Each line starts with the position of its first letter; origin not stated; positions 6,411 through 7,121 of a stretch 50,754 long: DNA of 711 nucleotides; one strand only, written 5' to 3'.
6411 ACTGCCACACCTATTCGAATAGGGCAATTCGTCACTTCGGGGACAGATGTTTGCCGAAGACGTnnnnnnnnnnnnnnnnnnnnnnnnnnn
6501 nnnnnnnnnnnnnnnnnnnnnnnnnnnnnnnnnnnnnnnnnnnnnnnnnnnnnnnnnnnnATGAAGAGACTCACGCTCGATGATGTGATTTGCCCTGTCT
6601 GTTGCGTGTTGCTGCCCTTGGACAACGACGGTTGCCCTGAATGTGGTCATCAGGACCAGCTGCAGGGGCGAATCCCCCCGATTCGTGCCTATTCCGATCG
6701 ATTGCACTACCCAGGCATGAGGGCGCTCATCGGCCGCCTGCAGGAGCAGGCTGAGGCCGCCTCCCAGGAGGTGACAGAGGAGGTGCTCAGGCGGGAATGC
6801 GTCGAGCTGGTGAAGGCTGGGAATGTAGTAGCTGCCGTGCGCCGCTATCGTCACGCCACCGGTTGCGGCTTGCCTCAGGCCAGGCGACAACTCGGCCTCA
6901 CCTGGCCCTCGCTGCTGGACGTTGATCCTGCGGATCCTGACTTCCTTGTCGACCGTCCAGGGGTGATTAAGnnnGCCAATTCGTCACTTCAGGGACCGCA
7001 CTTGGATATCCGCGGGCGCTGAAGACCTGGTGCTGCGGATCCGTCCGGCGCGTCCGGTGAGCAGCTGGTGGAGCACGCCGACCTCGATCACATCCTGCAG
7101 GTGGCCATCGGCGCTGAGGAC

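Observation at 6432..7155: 22-bp repeat family brackets a zinc-ribbon / L7-L12-CTD-like gene and the solo 104-bp unit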

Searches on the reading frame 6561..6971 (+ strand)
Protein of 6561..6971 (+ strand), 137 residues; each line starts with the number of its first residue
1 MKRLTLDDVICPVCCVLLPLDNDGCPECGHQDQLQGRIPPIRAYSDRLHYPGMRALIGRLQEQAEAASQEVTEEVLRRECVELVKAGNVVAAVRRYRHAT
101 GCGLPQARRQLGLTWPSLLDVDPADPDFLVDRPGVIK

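Call 15: search_protein_families(library=pfam, proteins=[window:6561-6971:+], max_evalue=1)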
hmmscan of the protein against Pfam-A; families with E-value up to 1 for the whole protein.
window:6561-6971:+ (137 aa): 2 families
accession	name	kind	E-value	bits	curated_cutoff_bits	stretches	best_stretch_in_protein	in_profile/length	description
PF20593.3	DUF6793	-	0.026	15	27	1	75-110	64-98/107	Family of unknown function (DUF6793)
PF10571.15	UPF0547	-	0.08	13.5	29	1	11-32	3-24/26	Uncharacterised protein family UPF0547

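Call 16: search_solved_structures(query=window:6561-6971:+, max_evalue=10, show_alignments=3)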
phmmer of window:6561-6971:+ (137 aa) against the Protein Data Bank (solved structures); distinct sequences matched with E-value up to 10: 5.
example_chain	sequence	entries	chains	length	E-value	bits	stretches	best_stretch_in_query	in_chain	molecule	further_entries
4v4v_B3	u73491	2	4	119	1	12.6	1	68-110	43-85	50S ribosomal protein L7/L12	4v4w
1rqu_A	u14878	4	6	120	1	12.5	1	68-110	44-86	50S ribosomal protein L7/L12 | 50S ribosomal protein L12 | Large ribosomal subunit protein bL12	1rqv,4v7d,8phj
3j7z_6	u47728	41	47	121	1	12.5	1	68-110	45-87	50S ribosomal protein L7/L12 | Large ribosomal subunit protein bL12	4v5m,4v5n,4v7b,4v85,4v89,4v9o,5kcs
5mmj_r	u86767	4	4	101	1.3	12.2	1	32-80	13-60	30S ribosomal protein S18, chloroplastic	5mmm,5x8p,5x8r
4v61_AR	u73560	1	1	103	1.3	12.2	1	32-80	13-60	Ribosomal Protein S18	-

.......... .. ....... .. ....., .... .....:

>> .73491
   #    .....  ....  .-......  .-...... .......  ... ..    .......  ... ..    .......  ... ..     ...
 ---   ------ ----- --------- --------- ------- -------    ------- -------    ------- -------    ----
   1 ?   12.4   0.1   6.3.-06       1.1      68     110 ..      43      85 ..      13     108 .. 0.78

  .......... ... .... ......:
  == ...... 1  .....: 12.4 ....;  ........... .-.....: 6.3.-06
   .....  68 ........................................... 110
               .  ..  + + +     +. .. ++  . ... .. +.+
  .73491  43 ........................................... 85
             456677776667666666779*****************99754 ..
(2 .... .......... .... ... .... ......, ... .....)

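Call 17: find_homologous_proteins(query=window:6561-6971:+, max_evalue=0.001)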
Query window:6561-6971:+ (137 aa): 8 proteins with E <= 0.001 among 87 candidates.
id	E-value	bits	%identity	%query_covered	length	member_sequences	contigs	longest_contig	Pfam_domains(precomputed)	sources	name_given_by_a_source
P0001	1.8e-82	292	98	96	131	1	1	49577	-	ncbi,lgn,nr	ncbi:hypothetical protein EJ607_03670 [Pseudomonas aeruginosa]|nr:hypothetical protein [Pseudomonas 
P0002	2.6e-82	292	92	100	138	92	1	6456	-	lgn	-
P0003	2.2e-76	272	88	100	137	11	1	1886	-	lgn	-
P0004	1.9e-68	247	97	83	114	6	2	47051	-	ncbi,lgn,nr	ncbi:TPA: hypothetical protein L4I13_005503 [Pseudomonas aeruginosa]|nr:hypothetical protein [Pseudo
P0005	4.6e-42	161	98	43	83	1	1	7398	-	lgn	-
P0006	4.1e-41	158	88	62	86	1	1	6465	-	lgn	-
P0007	5.1e-34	135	88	50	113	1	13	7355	-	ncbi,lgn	-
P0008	1.8e-15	75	95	28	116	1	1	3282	-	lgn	-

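Call 30: search_protein_representatives(protein=window:6561-6971:+)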
Query: 137 residues. Proteins with E-value up to 0.001 (for the whole library): 173; up to 1e-10: 9; up to 1e-30: 3. The best 150 are listed.
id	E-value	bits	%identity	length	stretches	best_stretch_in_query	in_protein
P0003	6.9e-77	272.4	89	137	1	1-137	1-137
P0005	1.5e-42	161.2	93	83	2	1-59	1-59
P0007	1.6e-34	135.1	95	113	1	1-63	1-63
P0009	1.3e-18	83.5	98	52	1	1-40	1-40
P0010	9.8e-13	64.5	32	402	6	79-109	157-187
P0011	1.4e-12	64.0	32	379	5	39-132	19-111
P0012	1.3e-11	60.8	38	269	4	64-107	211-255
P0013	4.4e-11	59.1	34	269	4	75-109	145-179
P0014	5.4e-11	58.9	38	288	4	78-110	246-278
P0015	2.4e-10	56.8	36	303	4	72-120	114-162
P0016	1.1e-09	54.6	35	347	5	74-109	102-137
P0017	2.5e-09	53.4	35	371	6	74-126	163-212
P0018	7.0e-09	52.0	39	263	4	79-118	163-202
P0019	7.5e-09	51.9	38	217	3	55-111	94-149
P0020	1.4e-08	51.1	36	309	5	63-108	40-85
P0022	2.8e-08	50.1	37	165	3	77-109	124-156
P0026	1.2e-07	48.0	45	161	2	76-108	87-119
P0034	3.2e-07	46.6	46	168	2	64-109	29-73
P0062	6.0e-06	42.5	51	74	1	67-113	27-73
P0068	1.6e-05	41.1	36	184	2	11-110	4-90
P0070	1.8e-05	41.0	37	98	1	7-92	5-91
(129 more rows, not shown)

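Call 31: search_protein_families(library=pfam, proteins=[P0010, P0011, P0012, P0015, P0022, P0026, P0034, P0062, P0068, P0070], max_evalue=0.01)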
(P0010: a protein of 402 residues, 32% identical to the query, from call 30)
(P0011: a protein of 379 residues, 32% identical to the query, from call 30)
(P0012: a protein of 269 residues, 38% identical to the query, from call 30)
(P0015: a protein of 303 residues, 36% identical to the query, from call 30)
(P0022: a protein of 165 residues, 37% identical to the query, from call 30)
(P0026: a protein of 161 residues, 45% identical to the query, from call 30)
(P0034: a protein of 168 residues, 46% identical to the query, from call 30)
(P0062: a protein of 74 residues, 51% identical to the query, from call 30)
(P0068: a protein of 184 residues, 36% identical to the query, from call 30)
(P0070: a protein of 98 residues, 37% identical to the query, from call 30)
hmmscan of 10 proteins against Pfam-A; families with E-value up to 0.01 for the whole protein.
P0010 (402 aa): 5 families
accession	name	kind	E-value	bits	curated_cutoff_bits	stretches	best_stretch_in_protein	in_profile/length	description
PF00542.24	Ribosomal_L12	-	5.8e-38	129.5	25.9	5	165-191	10-36/67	Ribosomal protein L7/L12 C-terminal domain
PF20593.3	DUF6793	-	3e-20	72.7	27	1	164-194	74-104/107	Family of unknown function (DUF6793)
PF20319.3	DUF6614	-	4e-05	24.1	25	0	158-229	26-95/116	Family of unknown function (DUF6614)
PF00903.31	Glyoxalase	-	0.00037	21.3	20.6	0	231-299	7-59/121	Glyoxalase/Bleomycin resistance protein/Dioxygenase superfamily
PF25170.1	TPR_WDR35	-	0.0012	19.1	27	0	160-176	13-29/68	WD repeat-containing protein 35, TPR repeats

P0011 (379 aa): 4 families
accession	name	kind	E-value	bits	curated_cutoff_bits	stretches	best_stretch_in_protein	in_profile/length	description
PF00542.24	Ribosomal_L12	-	6.4e-34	116.5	25.9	3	252-292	10-50/67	Ribosomal protein L7/L12 C-terminal domain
PF20593.3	DUF6793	-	1.2e-16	61.1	27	1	66-92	74-100/107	Family of unknown function (DUF6793)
PF25170.1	TPR_WDR35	-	0.00041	20.7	27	1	55-78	6-29/68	WD repeat-containing protein 35, TPR repeats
PF19645.4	DUF6148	-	0.0059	17.1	27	0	135-168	33-66/74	Family of unknown function (DUF6148)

P0012 (269 aa): 2 families
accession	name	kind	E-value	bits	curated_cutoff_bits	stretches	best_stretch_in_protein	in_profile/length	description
PF00542.24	Ribosomal_L12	-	5.6e-16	59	25.9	2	237-261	12-36/67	Ribosomal protein L7/L12 C-terminal domain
PF20593.3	DUF6793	-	1.2e-10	41.9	27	0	67-94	74-101/107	Family of unknown function (DUF6793)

P0015 (303 aa): 3 families
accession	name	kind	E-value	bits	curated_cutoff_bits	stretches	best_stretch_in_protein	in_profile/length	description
PF00542.24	Ribosomal_L12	-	4.4e-29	101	25.9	3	203-234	10-41/67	Ribosomal protein L7/L12 C-terminal domain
PF20593.3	DUF6793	-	1.4e-13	51.3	27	0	264-290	74-100/107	Family of unknown function (DUF6793)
PF25170.1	TPR_WDR35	-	5.5e-06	26.6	27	0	61-79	11-29/68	WD repeat-containing protein 35, TPR repeats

P0022 (165 aa): 4 families
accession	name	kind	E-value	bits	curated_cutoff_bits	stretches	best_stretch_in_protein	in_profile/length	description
PF00542.24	Ribosomal_L12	-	9.9e-26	90.3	25.9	3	22-56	10-44/67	Ribosomal protein L7/L12 C-terminal domain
PF20593.3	DUF6793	-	4.3e-10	40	27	1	132-159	73-100/107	Family of unknown function (DUF6793)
PF25170.1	TPR_WDR35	-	0.0052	17.1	27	0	127-149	11-33/68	WD repeat-containing protein 35, TPR repeats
PF04699.19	P16-Arc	-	0.0083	17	21.9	0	56-96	25-65/150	ARP2/3 complex 16 kDa subunit (p16-Arc)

P0026 (161 aa): 5 families
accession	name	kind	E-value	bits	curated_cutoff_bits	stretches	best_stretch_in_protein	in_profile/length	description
PF00542.24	Ribosomal_L12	-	7.5e-14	52.2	25.9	2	42-84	9-51/67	Ribosomal protein L7/L12 C-terminal domain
PF13240.11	Zn_Ribbon_1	-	5.9e-06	26.3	25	1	4-25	2-23/23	zinc-ribbon domain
PF20593.3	DUF6793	-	5.3e-05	23.7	27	0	42-69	74-101/107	Family of unknown function (DUF6793)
PF12773.13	DZR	-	0.0002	21.9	27.3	1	4-25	1-22/45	Double zinc ribbon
PF13248.11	Zn_ribbon_3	-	0.00055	19.8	27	1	1-24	2-25/26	zinc-ribbon domain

P0034 (168 aa): 8 families
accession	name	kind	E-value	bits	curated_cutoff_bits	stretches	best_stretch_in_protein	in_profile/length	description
PF00542.24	Ribosomal_L12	-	1.1e-09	39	25.9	1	106-135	8-36/67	Ribosomal protein L7/L12 C-terminal domain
PF13240.11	Zn_Ribbon_1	-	1.1e-06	28.6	25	1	3-25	1-23/23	zinc-ribbon domain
PF13248.11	Zn_ribbon_3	-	4.9e-05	23.1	27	1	3-25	4-26/26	zinc-ribbon domain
PF24463.1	DUF7577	-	0.00016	21.7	28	1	3-25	4-26/27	Domain of unknown function (DUF7577)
PF20593.3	DUF6793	-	0.00034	21.1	27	0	50-80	74-104/107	Family of unknown function (DUF6793)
PF12773.13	DZR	-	0.0011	19.6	27.3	1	4-26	1-23/45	Double zinc ribbon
PF14803.11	Zn_ribbon_Nudix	-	0.0029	17.9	25.6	0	3-16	2-15/34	Nudix N-terminal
PF18912.6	DZR_2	-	0.0072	16.6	27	0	3-26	23-47/56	Double zinc ribbon domain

P0062 (74 aa): 1 family
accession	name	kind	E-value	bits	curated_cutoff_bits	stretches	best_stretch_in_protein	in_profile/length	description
PF20593.3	DUF6793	-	0.0021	18.6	27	1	23-70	53-98/107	Family of unknown function (DUF6793)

P0068 (184 aa): 4 families
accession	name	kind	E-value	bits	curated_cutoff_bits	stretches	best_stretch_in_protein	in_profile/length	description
PF00542.24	Ribosomal_L12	-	2.3e-11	44.3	25.9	2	67-94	10-37/67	Ribosomal protein L7/L12 C-terminal domain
PF20593.3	DUF6793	-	1.3e-06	28.8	27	0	66-92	74-100/107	Family of unknown function (DUF6793)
PF12773.13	DZR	-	0.00016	22.2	27.3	1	4-26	1-23/45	Double zinc ribbon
PF25170.1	TPR_WDR35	-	0.00094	19.5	27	0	114-135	8-29/68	WD repeat-containing protein 35, TPR repeats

P0070 (98 aa): 4 families
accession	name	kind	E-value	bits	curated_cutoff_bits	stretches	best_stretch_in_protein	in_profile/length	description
PF10571.15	UPF0547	-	9.4e-06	26.1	29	1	9-29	3-23/26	Uncharacterised protein family UPF0547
PF13248.11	Zn_ribbon_3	-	2.6e-05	24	27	1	7-29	3-25/26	zinc-ribbon domain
PF12773.13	DZR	-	0.0045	17.6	27.3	1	8-27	26-45/45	Double zinc ribbon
PF01783.29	Ribosomal_L32p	-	0.0096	16.5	21.3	0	4-31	24-50/56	Ribosomal L32p protein family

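Call 72: find_encoding_contigs(protein=P0002, flank=4000, max_places=6)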
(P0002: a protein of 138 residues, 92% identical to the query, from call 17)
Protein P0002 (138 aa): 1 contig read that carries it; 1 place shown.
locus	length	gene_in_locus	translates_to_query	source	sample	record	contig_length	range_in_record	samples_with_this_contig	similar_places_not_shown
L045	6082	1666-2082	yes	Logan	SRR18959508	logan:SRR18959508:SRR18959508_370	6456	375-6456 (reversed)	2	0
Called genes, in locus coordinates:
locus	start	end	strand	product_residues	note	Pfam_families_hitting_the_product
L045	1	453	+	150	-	?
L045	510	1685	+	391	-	-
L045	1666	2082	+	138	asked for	-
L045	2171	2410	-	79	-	PF05016:ParE_toxin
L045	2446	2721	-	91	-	PF01402:RHH_1, PF27535:RelB3_C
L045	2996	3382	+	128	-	-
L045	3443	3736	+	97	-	-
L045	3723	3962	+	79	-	-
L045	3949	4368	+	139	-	PF16509:KORA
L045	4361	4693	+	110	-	-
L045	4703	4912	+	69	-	-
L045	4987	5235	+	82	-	-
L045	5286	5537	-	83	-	-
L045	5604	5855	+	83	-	-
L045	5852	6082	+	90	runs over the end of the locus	-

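Call 73: find_encoding_contigs(protein=P0003, flank=4000, max_places=6)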
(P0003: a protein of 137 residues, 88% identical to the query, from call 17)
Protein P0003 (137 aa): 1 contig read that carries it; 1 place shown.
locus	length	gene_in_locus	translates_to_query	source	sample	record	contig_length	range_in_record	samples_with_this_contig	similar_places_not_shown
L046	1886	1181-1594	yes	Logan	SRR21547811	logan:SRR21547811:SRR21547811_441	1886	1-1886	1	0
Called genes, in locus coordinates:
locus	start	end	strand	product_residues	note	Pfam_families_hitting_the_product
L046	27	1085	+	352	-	-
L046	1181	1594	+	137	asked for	-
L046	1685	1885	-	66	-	?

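Call 79: predict_structure(alignment_id=A2)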
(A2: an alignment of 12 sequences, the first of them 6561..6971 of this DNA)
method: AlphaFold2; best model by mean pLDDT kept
length: 137 residues; sequences in the alignment: 12
mean_pLDDT: 70.9   pTM: 0.37
mean pLDDT of the five models: 70.9, 71.0, 68.9, 68.5, 67.0
residues with pLDDT >= 90: 0; 70-90: 86; 50-70: 31; < 50: 20
segments of 3 or more residues with pLDDT < 50: 68-70, 117-122, 128-137
pLDDT, mean of each block of 10 residues (from residue 1): 77 84 86 78 66 68 56 76 83 83 79 59 50 35
secondary structure, 60 per line:
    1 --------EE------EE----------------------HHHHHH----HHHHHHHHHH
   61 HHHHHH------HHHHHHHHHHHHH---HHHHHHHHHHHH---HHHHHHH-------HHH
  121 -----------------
elements in order: H41-46 H51-66 H73-85 H89-100 H104-110

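Call 82: fold_search(model_id=the predicted structure, library=pdb)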
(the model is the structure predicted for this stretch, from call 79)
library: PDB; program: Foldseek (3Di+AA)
matches with E <= 10: 137; with E <= 0.001: 0
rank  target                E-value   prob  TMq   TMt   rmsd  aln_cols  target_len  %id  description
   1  8i9p_Li               1.1e+00  0.47  0.26  0.39  10.5        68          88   20  Cryo-EM structure of a Chaetomium thermophilum pre-60S ribosomal subunit - State Mak16 (released 2023-05-17)
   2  9h3g_AX               1.2e+00  0.41  0.25  0.35  10.1        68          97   20  Structure of the Arabidopsis thaliana 80S ribosome in complex with P- and E-site tRNAs and mRNA (released 2026-02-04)
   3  7pzy_AJ               1.2e+00  0.28  0.25  0.35  10.7        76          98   14  Structure of the vacant Candida albicans 80S ribosome (released 2022-05-18)
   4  6zu5_LII              1.2e+00  0.21  0.25  0.35  13.4        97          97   13  Structure of the Paranosema locustae ribosome in complex with Lso2 (released 2020-11-04)
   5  8q5i_AJ               1.3e+00  0.28  0.25  0.35  10.7        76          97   14  Structure of Candida albicans 80S ribosome in complex with cephaeline (released 2023-09-13)
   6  8eug_i                1.3e+00  0.21  0.26  0.36  12.6        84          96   15  Ytm1 associated nascent 60S ribosome State 3 (released 2022-11-30)
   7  8rxh_Li               1.3e+00  0.14  0.25  0.33  13.8        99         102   15  CRYO-EM STRUCTURE OF LEISHMANIA MAJOR 80S RIBOSOME WITH A/P/E-site tRNA AND mRNA : PARENTAL STRAIN (released 2024-05-15)
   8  6zj3_Lx               1.5e+00  0.38  0.25  0.33  10.4        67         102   19  Cryo-EM structure of the highly atypical cytoplasmic ribosome of Euglena gracilis (released 2020-10-07)
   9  7mo3_B                1.7e+00  0.47  0.19  0.59   2.6        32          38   31  Crystal Structure of the ZnF3 of Nucleoporin NUP153 in complex with Ran-GDP, resolution 2.05 Angstrom (released 2022-06-15)
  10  6swa_g                2.0e+00  0.15  0.25  0.34  12.3        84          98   14  Mus musculus brain neocortex ribosome 60S bound to Ebp1 (released 2020-09-30)
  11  8bsj_Lj               2.1e+00  0.33  0.25  0.40   8.5        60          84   13  Giardia Ribosome in PRE-T Classical State (C) (released 2023-03-22)
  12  9fxo_Li               2.1e+00  0.28  0.25  0.33  10.4        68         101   16  CRYO-EM STRUCTURE OF LEISHMANIA MAJOR 80S RIBOSOME WITH A/P/E-SITE TRNA AND MRNA : LM32CS1C1 M2 OE MUTANT (released 2025-07-23)
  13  8p8n_RI               2.1e+00  0.20  0.24  0.34  10.4        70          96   13  Mouse RPL39 integrated into the yeast 60S ribosomal subunit (released 2024-06-12)
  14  5t5h_m                2.1e+00  0.13  0.25  0.35  13.1        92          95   15  Structure and assembly model for the Trypanosoma cruzi 60S ribosomal subunit (released 2016-10-12)
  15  8jiv_Ci               2.2e+00  0.25  0.25  0.34  10.6        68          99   18  Atomic structure of wheat ribosome reveals unique features of the plant ribosomes (released 2024-03-27)
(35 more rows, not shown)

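Call 98: search_protein_families(library=ncbifam, proteins=[window:6561-6971:+], max_evalue=1)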
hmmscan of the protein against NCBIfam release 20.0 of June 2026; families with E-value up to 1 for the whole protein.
window:6561-6971:+ (137 aa): 2 families
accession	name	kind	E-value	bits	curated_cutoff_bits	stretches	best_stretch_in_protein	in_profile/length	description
NF049953.1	ribbon_DG_selen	exception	0.058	13.3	130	1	8-29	147-168/172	zinc ribbon-containing (seleno)protein DG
NF005269.0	PRK06771.1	equivalog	0.15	12.8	90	1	59-109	38-88/97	hypothetical protein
